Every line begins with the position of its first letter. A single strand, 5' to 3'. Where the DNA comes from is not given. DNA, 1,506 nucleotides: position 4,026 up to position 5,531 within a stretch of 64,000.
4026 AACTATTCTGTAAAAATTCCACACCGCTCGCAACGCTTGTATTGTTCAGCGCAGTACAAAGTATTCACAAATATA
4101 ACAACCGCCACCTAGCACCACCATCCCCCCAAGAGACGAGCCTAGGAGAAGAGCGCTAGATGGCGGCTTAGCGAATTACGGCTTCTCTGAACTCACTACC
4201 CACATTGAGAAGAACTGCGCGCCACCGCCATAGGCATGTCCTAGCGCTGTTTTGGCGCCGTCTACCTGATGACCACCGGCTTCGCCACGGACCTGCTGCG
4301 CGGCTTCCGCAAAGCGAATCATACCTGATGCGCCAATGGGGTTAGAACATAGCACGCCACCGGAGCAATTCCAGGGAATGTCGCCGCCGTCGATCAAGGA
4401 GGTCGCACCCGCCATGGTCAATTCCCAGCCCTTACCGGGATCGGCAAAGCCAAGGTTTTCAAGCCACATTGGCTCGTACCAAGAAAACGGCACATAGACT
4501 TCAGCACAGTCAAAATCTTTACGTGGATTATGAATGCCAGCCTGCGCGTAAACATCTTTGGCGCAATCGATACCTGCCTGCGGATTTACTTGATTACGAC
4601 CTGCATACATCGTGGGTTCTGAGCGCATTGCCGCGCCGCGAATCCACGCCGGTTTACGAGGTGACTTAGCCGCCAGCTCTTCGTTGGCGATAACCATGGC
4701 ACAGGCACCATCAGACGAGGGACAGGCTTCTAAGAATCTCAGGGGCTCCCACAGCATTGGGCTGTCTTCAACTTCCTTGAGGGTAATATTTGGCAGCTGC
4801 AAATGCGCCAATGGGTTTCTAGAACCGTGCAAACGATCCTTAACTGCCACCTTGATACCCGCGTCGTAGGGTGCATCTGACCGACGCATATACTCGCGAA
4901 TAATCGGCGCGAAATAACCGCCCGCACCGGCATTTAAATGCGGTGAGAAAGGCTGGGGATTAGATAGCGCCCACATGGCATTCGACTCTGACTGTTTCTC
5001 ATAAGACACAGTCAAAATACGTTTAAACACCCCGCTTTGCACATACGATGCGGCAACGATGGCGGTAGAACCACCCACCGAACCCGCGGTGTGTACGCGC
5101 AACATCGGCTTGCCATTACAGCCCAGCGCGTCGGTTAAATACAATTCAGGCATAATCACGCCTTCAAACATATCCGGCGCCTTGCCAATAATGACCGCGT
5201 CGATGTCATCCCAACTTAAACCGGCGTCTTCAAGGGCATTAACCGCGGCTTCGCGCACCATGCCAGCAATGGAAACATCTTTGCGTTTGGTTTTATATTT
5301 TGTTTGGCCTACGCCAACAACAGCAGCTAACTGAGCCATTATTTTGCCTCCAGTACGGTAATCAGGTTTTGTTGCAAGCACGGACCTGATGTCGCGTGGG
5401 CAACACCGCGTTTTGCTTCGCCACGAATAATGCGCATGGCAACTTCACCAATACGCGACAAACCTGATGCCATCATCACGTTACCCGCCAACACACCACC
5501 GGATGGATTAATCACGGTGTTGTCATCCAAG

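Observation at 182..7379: Actinobacterial-type branched-sterol side-chain operon in an apparent marine gammaproteobacterium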

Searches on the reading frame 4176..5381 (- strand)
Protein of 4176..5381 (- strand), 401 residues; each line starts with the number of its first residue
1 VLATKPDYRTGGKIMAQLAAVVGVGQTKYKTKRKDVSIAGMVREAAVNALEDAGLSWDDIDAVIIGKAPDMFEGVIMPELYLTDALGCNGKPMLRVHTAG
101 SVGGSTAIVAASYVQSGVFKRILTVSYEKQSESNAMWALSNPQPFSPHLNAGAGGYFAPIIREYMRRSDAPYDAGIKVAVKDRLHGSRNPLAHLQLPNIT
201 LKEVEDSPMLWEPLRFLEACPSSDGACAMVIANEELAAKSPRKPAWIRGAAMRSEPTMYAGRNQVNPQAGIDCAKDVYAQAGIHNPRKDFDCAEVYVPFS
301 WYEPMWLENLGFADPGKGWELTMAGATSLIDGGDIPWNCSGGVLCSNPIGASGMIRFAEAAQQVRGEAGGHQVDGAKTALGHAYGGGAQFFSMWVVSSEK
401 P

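Call 3: search_protein_families(library=pfam, proteins=[window:4176-5381:-])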
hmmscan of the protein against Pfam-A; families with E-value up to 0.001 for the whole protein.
window:4176-5381:- (401 aa): 2 families
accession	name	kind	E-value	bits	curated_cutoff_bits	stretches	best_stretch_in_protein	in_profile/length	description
PF22691.2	Thiolase_C_1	-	5e-29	101.3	28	1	267-390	17-136/144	Thiolase C-terminal domain-like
PF00108.29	Thiolase_N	-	4.4e-07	30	26.4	1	27-135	9-120/260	Thiolase, N-terminal domain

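Call 4: search_protein_families(library=ncbifam, proteins=[window:4176-5381:-])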
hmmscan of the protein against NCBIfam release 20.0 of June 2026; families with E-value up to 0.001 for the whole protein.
window:4176-5381:- (401 aa): 21 families
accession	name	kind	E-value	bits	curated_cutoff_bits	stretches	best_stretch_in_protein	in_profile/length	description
NF006180.0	PRK08313.1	subfamily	2.5e-199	662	514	1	15-401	2-387/389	thiolase domain-containing protein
NF004721.0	PRK06065.1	equivalog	1.6e-60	205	455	1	17-389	10-384/393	thiolase domain-containing protein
NF004720.0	PRK06064.1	subfamily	1.2e-58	198.7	420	1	19-397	4-386/389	thiolase domain-containing protein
NF004810.0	PRK06157.1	equivalog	9.1e-51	173.2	403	1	17-388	7-387/400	acetyl-CoA acetyltransferase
NF006102.0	PRK08256.1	subfamily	1.7e-48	165.6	436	1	17-388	3-384/394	lipid-transfer protein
NF009228.0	PRK12578.1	subfamily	1.1e-44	152.7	485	1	17-393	3-382/387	thiolase domain-containing protein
NF004811.0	PRK06158.1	subfamily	1.1e-42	146.4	421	1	19-387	10-369/384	acetyl-CoA acetyltransferase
NF053570.1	AcCoTHIOL_METTL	equivalog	9.3e-42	143.2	600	1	20-399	5-384/385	acetyl-CoA acetyltransferase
NF005892.0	PRK07855.1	subfamily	8.2e-41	140.2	469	1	15-380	4-373/390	lipid-transfer protein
NF004722.0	PRK06066.1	equivalog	7.6e-40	137.1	516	1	17-387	4-373/385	thiolase domain-containing protein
NF005704.0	PRK07516.1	subfamily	5.1e-39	134.3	412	1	19-388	4-377/389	thiolase domain-containing protein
NF004982.0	PRK06365.1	equivalog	1e-38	133.5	695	2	19-260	18-263/430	thiolase domain-containing protein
NF004715.0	PRK06059.1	equivalog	1.7e-38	132.6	424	1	19-387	6-389/399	lipid-transfer protein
NF006010.0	PRK08142.1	subfamily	7.8e-35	120.3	462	1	19-387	7-373/388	thiolase domain-containing protein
NF053628.1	BnzsclthlBbsBGT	equivalog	5.3e-34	117.6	750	1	21-388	9-372/389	benzoylsuccinyl-CoA thiolase subunit BbsB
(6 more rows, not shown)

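Call 28: search_solved_structures(query=window:4176-5381:-, max_evalue=0.00001, show_alignments=1)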
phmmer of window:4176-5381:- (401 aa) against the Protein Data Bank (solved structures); distinct sequences matched with E-value up to 0.00001: 17.
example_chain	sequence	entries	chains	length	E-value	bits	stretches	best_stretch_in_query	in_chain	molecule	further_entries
4yzo_A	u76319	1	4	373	6.7e-45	157.2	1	19-388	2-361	Putative acyl-CoA acyltransferase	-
6hsj_A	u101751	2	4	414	4.4e-35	124.9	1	19-391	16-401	SCP2-thiolase (type-1)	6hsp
6hrv_A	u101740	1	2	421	4.7e-35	124.8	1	19-391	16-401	SCP2-thiolase (type-1)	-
7yvy_A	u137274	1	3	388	2.4e-30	109.3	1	19-390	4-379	Acetyl-CoA acetyltransferase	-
7pxp_C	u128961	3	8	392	2.6e-30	109.2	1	20-388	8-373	Benzoylsuccinyl-CoA thiolase subunit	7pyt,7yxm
6ok1_A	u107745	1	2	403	2.1e-23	86.4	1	16-370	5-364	Lipid-transfer protein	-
4u4e_A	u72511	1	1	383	3.5e-22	82.4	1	19-387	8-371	Thiolase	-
6esq_A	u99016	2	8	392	5.3e-20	75.2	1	19-366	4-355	acetoacetyl-CoA thiolase | Acetyl-CoA acetyltransferase thiolase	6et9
9myr_A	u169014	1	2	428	3e-17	66.2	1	172-385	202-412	Nonspecific lipid-transfer protein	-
5m3k_C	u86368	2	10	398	1.8e-14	57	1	20-398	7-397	2,4-diacetylphloroglucinol biosynthesis protein PhlC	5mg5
3zbl_A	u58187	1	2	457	2.2e-14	56.8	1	90-381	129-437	3-KETOACYL-COA THIOLASE-LIKE PROTEIN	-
3zbk_A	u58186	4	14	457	2.2e-14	56.7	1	90-381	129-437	3-KETOACYL-COA THIOLASE-LIKE PROTEIN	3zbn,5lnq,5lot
4bia_A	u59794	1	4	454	2.5e-14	56.5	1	174-375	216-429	3-KETOACYL-COA THIOLASE, PUTATIVE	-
4bi9_A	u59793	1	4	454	4.8e-14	55.6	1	174-375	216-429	3-KETOACYL-COA THIOLASE, PUTATIVE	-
3zbg_A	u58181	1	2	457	5.5e-14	55.4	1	90-381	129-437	3-KETOACYL-COA THIOLASE-LIKE PROTEIN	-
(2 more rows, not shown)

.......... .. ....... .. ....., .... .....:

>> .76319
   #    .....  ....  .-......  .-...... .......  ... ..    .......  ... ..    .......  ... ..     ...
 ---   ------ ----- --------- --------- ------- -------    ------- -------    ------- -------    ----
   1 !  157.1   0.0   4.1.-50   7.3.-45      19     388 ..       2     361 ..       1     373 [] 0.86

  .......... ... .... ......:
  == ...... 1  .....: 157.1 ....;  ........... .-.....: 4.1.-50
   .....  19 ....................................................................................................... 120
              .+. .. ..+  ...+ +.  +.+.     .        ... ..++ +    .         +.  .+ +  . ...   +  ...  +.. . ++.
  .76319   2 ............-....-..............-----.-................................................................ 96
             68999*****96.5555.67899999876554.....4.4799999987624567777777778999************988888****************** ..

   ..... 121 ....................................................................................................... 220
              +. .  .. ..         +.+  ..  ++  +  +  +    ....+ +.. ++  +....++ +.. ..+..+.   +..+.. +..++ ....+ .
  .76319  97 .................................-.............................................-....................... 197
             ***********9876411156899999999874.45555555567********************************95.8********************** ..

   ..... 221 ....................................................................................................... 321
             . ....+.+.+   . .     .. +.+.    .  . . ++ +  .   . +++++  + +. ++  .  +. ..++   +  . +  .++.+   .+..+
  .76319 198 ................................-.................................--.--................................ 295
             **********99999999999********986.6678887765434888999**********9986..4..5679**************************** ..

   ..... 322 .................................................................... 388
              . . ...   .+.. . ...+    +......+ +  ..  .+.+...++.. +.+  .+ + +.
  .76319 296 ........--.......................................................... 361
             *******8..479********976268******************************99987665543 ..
